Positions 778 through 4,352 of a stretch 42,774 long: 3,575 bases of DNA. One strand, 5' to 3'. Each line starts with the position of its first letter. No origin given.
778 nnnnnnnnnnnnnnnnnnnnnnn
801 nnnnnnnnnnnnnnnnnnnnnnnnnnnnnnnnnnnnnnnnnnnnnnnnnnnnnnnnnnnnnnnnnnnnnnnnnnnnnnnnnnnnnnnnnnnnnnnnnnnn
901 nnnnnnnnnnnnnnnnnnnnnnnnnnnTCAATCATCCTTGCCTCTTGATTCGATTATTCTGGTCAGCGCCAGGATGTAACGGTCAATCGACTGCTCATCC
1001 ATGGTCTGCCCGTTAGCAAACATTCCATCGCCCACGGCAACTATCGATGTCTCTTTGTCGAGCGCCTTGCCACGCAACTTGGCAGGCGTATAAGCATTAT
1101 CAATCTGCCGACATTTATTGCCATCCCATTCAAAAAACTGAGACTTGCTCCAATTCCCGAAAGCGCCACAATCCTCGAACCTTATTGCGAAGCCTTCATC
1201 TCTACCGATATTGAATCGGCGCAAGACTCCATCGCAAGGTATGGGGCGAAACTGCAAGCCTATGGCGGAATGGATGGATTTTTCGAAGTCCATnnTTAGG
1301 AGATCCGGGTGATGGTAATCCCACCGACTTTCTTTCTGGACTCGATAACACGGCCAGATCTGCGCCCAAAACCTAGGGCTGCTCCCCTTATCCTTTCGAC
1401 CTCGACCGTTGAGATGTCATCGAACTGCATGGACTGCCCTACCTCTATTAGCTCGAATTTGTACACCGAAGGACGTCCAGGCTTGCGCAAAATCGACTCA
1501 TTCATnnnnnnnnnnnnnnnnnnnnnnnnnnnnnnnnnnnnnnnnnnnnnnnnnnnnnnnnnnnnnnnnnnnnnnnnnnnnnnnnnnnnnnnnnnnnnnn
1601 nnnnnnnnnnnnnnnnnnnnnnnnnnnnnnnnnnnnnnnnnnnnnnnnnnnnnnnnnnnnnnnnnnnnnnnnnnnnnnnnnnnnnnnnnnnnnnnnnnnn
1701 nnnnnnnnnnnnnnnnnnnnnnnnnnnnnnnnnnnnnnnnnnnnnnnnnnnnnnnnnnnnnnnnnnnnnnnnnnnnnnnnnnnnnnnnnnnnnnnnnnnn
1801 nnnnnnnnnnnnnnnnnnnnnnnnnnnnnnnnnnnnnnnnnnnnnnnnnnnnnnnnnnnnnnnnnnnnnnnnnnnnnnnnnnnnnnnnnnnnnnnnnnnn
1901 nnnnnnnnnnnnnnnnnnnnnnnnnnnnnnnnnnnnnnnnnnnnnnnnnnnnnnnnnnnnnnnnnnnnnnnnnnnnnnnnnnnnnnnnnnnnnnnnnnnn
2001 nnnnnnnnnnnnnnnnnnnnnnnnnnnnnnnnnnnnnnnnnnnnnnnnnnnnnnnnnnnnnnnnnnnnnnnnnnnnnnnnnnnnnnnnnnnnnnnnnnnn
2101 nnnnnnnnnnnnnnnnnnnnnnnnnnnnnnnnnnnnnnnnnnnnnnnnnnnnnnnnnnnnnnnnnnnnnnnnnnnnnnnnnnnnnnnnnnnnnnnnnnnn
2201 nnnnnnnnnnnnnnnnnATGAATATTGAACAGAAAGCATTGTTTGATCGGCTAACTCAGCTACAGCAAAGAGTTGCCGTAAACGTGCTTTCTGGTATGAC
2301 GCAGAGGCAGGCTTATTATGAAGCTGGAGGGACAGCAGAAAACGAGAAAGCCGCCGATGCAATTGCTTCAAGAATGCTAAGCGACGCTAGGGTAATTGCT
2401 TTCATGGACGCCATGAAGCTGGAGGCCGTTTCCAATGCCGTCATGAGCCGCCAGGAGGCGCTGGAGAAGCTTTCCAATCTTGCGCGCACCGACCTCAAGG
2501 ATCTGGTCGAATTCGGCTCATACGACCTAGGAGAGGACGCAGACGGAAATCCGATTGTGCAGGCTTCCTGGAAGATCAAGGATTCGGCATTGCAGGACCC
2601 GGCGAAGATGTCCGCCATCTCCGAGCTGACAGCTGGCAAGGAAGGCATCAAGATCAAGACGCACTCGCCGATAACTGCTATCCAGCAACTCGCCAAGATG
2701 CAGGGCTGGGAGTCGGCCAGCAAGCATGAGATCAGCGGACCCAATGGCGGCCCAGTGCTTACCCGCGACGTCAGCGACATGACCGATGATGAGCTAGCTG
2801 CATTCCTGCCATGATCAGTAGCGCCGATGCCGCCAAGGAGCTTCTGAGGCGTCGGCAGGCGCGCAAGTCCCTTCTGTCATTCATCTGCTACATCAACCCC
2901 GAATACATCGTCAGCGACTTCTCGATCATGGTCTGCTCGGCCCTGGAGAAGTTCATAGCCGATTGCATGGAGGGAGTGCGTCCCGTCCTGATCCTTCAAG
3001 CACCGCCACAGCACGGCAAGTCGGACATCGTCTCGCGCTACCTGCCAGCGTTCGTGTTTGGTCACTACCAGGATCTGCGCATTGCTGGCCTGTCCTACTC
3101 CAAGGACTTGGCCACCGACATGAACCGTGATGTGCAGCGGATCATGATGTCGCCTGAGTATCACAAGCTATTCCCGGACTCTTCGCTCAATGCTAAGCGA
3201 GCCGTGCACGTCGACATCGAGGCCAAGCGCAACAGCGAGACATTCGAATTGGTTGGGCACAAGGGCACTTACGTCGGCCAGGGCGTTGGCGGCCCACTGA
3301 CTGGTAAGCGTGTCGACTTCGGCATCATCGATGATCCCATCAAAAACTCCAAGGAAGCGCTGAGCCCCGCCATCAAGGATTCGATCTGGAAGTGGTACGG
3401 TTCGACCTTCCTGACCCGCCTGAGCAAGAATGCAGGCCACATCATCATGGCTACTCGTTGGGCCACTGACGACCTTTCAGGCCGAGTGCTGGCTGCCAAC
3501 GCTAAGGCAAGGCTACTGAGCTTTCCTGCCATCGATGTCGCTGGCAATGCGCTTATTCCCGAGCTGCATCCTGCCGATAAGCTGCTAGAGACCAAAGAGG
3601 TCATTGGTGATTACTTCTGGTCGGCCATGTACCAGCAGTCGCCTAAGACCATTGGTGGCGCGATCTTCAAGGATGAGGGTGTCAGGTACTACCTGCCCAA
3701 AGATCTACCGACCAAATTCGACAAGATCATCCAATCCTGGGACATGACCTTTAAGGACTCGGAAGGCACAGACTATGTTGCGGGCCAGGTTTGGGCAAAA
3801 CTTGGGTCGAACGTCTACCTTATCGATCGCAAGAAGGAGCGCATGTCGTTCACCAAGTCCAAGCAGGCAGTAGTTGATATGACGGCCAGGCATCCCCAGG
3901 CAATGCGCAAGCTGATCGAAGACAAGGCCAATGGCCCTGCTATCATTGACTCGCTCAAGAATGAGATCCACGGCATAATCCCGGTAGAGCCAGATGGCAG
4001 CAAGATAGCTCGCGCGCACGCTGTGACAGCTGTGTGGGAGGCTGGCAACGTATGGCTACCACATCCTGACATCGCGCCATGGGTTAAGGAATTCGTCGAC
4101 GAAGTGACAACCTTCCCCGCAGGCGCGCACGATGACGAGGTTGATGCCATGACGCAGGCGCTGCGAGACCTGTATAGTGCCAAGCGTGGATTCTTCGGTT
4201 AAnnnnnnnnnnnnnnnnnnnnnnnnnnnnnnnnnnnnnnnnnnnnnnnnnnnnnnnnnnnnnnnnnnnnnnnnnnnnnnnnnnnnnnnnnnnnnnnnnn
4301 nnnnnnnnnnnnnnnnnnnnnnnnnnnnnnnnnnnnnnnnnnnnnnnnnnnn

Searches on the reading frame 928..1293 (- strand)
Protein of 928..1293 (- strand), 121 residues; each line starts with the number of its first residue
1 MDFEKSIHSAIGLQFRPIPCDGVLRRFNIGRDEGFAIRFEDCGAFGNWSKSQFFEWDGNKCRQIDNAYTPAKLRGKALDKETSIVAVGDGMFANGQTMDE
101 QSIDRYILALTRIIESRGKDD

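Call 7: search_protein_families(library=pfam, proteins=[window:928-1293:-], max_evalue=0.01)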
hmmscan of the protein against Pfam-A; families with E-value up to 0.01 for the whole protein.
window:928-1293:- (121 aa): 0 families

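Call 8: search_protein_families(library=phrogs, proteins=[window:928-1293:-], max_evalue=0.01)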
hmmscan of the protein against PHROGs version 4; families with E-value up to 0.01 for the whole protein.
window:928-1293:- (121 aa): 0 families

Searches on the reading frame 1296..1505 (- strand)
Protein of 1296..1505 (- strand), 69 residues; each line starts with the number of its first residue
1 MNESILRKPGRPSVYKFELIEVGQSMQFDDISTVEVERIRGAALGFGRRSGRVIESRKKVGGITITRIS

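Call 7: search_protein_families(library=pfam, proteins=[window:1296-1505:-], max_evalue=0.01)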
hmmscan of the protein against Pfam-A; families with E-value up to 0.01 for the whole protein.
window:1296-1505:- (69 aa): 0 families

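Call 8: search_protein_families(library=phrogs, proteins=[window:1296-1505:-], max_evalue=0.01)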
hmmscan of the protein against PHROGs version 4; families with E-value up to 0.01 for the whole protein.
window:1296-1505:- (69 aa): 0 families

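Call 55: find_homologous_proteins(query=window:1299-1505:-, max_evalue=0.01)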
Query seq(69 aa) (69 aa): 3 proteins with E <= 0.01 among 8 candidates.
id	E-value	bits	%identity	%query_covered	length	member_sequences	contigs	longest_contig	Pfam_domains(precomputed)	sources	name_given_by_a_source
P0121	9.7e-36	138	100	100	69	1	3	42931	-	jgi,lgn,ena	-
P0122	1.4e-28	115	80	100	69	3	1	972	-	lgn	-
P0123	3.3e-18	83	65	99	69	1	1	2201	-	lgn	-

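Call 82: search_solved_structures(query=A2, max_evalue=10)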
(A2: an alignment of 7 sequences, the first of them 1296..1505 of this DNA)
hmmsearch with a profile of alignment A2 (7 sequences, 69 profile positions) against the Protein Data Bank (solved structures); distinct sequences matched with E-value up to 10: 3.
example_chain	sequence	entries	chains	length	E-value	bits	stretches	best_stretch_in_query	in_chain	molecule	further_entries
7bzk_A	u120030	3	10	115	0.7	13.1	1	34-65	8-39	Ferredoxin-thioredoxin reductase catalytic chain, chloroplastic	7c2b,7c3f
3vbz_A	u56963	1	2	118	0.91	12.8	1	6-43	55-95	Phospholipase A2 homolog, taipoxin beta chain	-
4i8v_A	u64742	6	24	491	1.3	12.3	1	9-33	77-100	Cytochrome P450 1A1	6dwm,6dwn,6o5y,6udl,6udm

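Call 90: predict_structure(alignment_id=A4)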
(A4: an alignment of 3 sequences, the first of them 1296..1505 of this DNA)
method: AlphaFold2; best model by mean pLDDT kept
length: 69 residues; sequences in the alignment: 3
mean_pLDDT: 45.8   pTM: 0.26
mean pLDDT of the five models: 45.8, 45.5, 42.9, 41.9, 36.5
residues with pLDDT >= 90: 0; 70-90: 0; 50-70: 19; < 50: 50
segments of 3 or more residues with pLDDT < 50: 1-14, 40-69
pLDDT, mean of each block of 10 residues (from residue 1): 39 50 58 51 36 42 43
secondary structure, 60 per line:
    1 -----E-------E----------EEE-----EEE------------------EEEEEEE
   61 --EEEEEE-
elements in order: E25-27 E33-35 E54-60 E63-68

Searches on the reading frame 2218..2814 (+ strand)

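Call 7: search_protein_families(library=pfam, proteins=[window:2218-2814:+], max_evalue=0.01)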
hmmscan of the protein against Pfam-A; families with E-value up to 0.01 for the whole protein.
window:2218-2814:+ (198 aa): 1 family
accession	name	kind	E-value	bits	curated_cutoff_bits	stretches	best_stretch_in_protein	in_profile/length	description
PF03592.21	Terminase_2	-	1.6e-12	48.7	26.1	1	12-164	1-130/141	Terminase small subunit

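Call 8: search_protein_families(library=phrogs, proteins=[window:2218-2814:+], max_evalue=0.01)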
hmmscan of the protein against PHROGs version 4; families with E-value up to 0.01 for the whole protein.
window:2218-2814:+ (198 aa): 4 families
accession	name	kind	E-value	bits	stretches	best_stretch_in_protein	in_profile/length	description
phrog_51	-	head and packaging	2.5e-23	84.1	1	3-180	80-228/261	terminase small subunit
phrog_2606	-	head and packaging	3.8e-10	40.6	1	31-168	108-250/310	terminase small subunit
phrog_1595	-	head and packaging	1.5e-07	32.6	1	10-91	2-88/164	terminase small subunit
phrog_641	-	head and packaging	1.4e-05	26.7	1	12-84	3-72/162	terminase small subunit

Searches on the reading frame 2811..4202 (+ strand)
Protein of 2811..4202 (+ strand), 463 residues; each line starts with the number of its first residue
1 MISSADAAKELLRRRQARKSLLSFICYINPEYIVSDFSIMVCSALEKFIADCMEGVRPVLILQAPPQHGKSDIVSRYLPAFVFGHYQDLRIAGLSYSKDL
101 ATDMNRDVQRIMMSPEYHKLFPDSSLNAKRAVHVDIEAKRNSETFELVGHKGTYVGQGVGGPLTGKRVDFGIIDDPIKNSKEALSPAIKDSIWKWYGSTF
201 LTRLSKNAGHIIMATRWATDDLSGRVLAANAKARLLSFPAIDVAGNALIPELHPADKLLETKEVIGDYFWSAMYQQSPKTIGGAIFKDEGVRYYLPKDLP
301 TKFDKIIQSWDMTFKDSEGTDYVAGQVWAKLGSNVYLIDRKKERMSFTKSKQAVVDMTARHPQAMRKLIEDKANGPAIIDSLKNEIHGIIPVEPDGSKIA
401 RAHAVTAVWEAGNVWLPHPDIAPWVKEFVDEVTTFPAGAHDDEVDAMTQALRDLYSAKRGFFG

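Call 7: search_protein_families(library=pfam, proteins=[window:2811-4202:+], max_evalue=0.01)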
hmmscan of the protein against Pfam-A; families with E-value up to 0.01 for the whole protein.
window:2811-4202:+ (463 aa): 2 families
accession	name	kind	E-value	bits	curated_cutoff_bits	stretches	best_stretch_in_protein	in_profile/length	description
PF17289.8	Terminase_6C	-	2.3e-16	60.6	22.6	1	309-451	2-152/155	Terminase RNaseH-like domain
PF03237.21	Terminase_6N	-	4.5e-09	36.7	22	1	62-222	2-154/215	Terminase large subunit, T4likevirus-type, N-terminal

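Call 8: search_protein_families(library=phrogs, proteins=[window:2811-4202:+], max_evalue=0.01)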
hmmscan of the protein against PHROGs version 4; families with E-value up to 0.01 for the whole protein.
window:2811-4202:+ (463 aa): 6 families
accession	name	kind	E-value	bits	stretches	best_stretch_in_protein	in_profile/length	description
phrog_38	-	head and packaging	6.9e-100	336.8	1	8-457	255-706/760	terminase large subunit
phrog_5573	-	head and packaging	6.8e-54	183.9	1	232-455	11-235/250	terminase large subunit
phrog_4758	-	head and packaging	7.9e-47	160.6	1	6-232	10-223/243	terminase large subunit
phrog_30251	-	head and packaging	3.8e-25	89.3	1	14-355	14-355/799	terminase large subunit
phrog_979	-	head and packaging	7.2e-12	45.7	1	302-459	432-604/642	terminase large subunit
phrog_12171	-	head and packaging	4.9e-09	37.3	1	395-461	39-102/110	terminase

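Call 18: find_related_loci(query=window:2811-4202:+, collection=viral_contigs, flank=6000)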
Query window:2811-4202:+ (463 aa) in viral_contigs; peptide patterns used: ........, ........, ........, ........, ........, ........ (x = any residue, [..] = any of these).
554 stretches matched a pattern; 553 encode a relative of the query (tblastn E <= 1e-3); the best 80 are kept; 80 distinct loci.
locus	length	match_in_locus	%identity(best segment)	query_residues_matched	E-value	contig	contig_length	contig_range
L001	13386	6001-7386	83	2-463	0e+0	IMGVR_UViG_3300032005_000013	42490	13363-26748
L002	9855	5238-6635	80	1-463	0e+0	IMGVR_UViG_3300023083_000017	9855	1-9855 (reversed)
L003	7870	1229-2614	79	1-462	0e+0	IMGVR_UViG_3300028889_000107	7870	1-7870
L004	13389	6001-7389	78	1-463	0e+0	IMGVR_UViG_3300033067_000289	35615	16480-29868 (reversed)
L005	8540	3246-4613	76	1-463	0e+0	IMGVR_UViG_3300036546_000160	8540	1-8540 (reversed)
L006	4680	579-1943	76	1-462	0e+0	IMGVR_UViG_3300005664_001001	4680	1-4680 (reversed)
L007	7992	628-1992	76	1-462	0e+0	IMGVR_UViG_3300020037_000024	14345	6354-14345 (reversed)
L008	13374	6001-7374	71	2-459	0e+0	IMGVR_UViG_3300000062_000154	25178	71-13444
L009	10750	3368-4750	70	2-462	0e+0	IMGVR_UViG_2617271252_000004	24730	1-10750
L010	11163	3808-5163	71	10-461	0e+0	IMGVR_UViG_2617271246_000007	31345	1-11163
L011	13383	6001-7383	69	2-462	0e+0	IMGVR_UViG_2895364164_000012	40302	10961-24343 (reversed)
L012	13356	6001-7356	70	10-461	0e+0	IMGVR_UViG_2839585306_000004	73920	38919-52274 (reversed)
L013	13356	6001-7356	70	10-461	0e+0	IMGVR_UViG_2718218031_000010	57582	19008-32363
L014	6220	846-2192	68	7-455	0e+0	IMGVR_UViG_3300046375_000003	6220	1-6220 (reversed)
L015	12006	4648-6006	68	10-462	0e+0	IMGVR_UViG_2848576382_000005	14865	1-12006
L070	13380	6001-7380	67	1-462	0e+0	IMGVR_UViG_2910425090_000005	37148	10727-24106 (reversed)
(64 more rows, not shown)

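Call 21: search_dna_similar(query=window:2811-4202:+, collection=phages, mode=protein, max_rows=30)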
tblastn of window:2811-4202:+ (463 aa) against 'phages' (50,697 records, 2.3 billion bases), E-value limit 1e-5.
Records with a match: 2594; places in all: 2628; records where one place covers at least 80% of the query: 986.
Best place of each record, by identity: 60-80% 2; <60% 2592.
By first word of the organism name: Mycobacterium 496; Klebsiella 436; Escherichia 330; Microbacterium 273; Gordonia 167; Vibrio 66; Bacteriophage 54; Acinetobacter 51; Brucella 41; Lactococcus 40; and 98 more.
By host as written in the record: Mycobacterium smegmatis mc2 155 348; - 232; Klebsiella pneumoniae 190; Gordonia terrae 3612 129; Microbacterium foliorum NRRL B-24224 SEA 111; Microbacterium foliorum NRRL B-24224 104; Escherichia coli 92; Mycobacterium smegmatis mc#155 83; and 509 more.
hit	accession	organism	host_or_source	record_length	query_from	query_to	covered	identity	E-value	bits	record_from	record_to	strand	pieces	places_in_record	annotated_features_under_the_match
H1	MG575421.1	Proteus phage vB_PmiP_RS51pmB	Proteus mirabilis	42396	2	460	99%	71.0%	0e+0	688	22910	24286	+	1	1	large subunit terminase | hypothetical protein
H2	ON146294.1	Stenotrophomonas phage B2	Stenotrophomonas sp.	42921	20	463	96%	61.2%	0e+0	570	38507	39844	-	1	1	large subunit terminase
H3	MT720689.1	Vibrio phage XM1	Vibrio rotiferianus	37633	2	456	98%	55.3%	1e-157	499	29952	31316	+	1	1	hypothetical protein (x2)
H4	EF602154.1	Burkholderia phage BcepNY3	Burkholderia cenocepacia HI2424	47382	17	454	95%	42.7%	1e-102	341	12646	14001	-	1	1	TerL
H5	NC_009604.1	Burkholderia phage BcepNY3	Burkholderia cenocepacia HI2424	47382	17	454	95%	42.7%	1e-102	341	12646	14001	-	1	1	terminase large subunit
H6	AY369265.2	Burkholderia phage Bcep1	-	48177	17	454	95%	42.7%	3e-102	340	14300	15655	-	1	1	Bcep1-19: gp19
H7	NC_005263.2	Burkholderia phage Bcep1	Burkholderia cenocepacia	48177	17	454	95%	42.7%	3e-102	340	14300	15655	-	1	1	Bcep1-19: terminase large subunit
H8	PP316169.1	Ralstonia phage RS-CA1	Ralstonia solanacearum and Ralstonia ...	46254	17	454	95%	42.2%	3e-67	353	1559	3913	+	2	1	terminase large subunit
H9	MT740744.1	Ralstonia phage Jenny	Ralstonia pseudosolanacearum I-33 ...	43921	17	454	95%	42.1%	2e-104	346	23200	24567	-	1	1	terminase large subunit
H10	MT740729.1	Ralstonia phage Bakoly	Ralstonia pseudosolanacearum I-33 ...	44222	17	454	95%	42.1%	2e-104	346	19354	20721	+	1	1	terminase large subunit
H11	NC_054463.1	Ralstonia phage Bakoly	Ralstonia pseudosolanacearum I-33 ...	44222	17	454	95%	42.1%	2e-104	346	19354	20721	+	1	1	terminase large subunit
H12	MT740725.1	Ralstonia phage Adzire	Ralstonia pseudosolanacearum I-31 ...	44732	17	454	95%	42.1%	2e-104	346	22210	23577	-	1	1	terminase large subunit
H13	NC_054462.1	Ralstonia phage Adzire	Ralstonia pseudosolanacearum I-31 ...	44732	17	454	95%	42.1%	2e-104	346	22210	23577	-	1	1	terminase large subunit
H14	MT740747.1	Ralstonia phage Simangalove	Ralstonia pseudosolanacearum I-31 ...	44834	17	454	95%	42.1%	2e-104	346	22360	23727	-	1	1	terminase large subunit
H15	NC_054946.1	Ralstonia phage Simangalove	Ralstonia pseudosolanacearum I-31 ...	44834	17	454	95%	42.1%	2e-104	346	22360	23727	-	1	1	terminase large subunit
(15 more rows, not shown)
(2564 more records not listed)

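Call 22: get_annotated_region(hit=H1, flank=7000)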
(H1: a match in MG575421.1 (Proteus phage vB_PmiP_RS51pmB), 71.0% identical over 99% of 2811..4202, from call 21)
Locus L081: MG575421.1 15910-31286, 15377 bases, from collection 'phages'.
description: Proteus phage vB_PmiP_RS51pmB, complete genome.
organism: Proteus phage vB_PmiP_RS51pmB (NCBI taxid 2250313)
taxonomy: Viruses; Duplodnaviria; Heunggongvirae; Uroviricota; Caudoviricetes
host: Proteus mirabilis; source: municipal wastewater; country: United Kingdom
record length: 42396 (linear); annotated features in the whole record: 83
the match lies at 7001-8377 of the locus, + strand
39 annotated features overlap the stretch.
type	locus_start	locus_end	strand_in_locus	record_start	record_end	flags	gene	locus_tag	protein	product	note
CDS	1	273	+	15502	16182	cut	-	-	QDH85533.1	hypothetical protein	ORF26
CDS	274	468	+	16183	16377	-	-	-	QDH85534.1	phosphoadenosine phosphosulfate phaophatase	ORF27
CDS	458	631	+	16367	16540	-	-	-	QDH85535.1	hypothetical protein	ORF28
CDS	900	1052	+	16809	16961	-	-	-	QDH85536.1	hypothetical protein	ORF29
CDS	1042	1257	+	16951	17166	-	-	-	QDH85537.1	hypothetical protein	ORF30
CDS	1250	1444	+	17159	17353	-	-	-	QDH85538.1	hypothetical protein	ORF31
CDS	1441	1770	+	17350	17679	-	-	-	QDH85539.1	hypothetical protein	ORF32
CDS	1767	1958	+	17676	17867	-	-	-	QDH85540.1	hypothetical protein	ORF33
CDS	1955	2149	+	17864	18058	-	-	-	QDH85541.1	hypothetical protein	ORF34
CDS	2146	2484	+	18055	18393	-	-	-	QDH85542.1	hypothetical protein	ORF35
CDS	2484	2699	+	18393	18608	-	-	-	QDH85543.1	hypothetical protein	ORF36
CDS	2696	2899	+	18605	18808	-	-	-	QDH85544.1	hypothetical protein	ORF37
CDS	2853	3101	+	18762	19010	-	-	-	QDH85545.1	hypothetical protein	ORF38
CDS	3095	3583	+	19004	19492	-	-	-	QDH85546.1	hypothetical protein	ORF39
CDS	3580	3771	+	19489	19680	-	-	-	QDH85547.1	hypothetical protein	ORF40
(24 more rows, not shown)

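Call 23: get_annotated_region(hit=H2, flank=7000)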
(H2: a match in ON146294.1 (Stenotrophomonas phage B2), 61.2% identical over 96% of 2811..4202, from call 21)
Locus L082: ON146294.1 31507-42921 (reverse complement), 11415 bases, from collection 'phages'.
description: Stenotrophomonas phage B2, complete genome.
organism: Stenotrophomonas phage B2 (NCBI taxid 2936871)
taxonomy: Viruses; Duplodnaviria; Heunggongvirae; Uroviricota; Caudoviricetes
host: Stenotrophomonas sp.; source: -; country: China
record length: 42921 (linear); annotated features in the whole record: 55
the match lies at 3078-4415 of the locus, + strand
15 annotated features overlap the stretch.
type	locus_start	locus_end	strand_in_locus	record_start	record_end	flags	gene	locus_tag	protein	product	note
CDS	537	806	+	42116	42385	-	-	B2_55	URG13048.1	hypothetical protein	-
CDS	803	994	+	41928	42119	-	-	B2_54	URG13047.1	hypothetical protein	-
CDS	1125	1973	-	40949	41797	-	-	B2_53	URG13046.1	ICEA protein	-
CDS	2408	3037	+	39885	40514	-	-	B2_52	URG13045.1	terminase small subunit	-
CDS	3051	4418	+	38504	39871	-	-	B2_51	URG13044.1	large subunit terminase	-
CDS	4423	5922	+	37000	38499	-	-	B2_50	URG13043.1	DUF1073 domain-containing protein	-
CDS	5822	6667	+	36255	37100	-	-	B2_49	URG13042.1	minor head protein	-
CDS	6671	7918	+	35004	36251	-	-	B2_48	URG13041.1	DUF2213 domain-containing protein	-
CDS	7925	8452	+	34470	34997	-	-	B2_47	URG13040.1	hypothetical protein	-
CDS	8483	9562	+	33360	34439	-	-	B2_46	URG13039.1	DUF2184 domain-containing protein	-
CDS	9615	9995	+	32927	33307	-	-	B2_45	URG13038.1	hypothetical protein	-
CDS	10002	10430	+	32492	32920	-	-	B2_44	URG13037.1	DUF4054 domain-containing protein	-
CDS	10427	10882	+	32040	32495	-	-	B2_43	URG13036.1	hypothetical protein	-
CDS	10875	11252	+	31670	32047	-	-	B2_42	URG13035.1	hypothetical protein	-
CDS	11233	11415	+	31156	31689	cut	-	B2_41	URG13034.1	hypothetical protein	-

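Call 76: search_protein_families(library=pfam, proteins=[L001:2035-3615:-, L070:1-1845:+], max_evalue=0.001)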
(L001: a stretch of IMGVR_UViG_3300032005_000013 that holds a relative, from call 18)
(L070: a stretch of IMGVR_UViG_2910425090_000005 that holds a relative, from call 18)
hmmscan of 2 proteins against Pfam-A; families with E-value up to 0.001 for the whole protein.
L001:2035-3615:- (526 aa): 1 family
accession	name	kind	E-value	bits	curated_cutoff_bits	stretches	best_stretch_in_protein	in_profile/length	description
PF13148.11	DUF3987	-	1.2e-13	51.4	27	1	202-427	128-340/364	Protein of unknown function (DUF3987)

L070:1-1845:+ (615 aa): 1 family
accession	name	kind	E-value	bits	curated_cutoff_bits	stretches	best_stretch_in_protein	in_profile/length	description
PF13481.12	AAA_25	-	9.6e-27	94.3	27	1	270-434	24-194/195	AAA domain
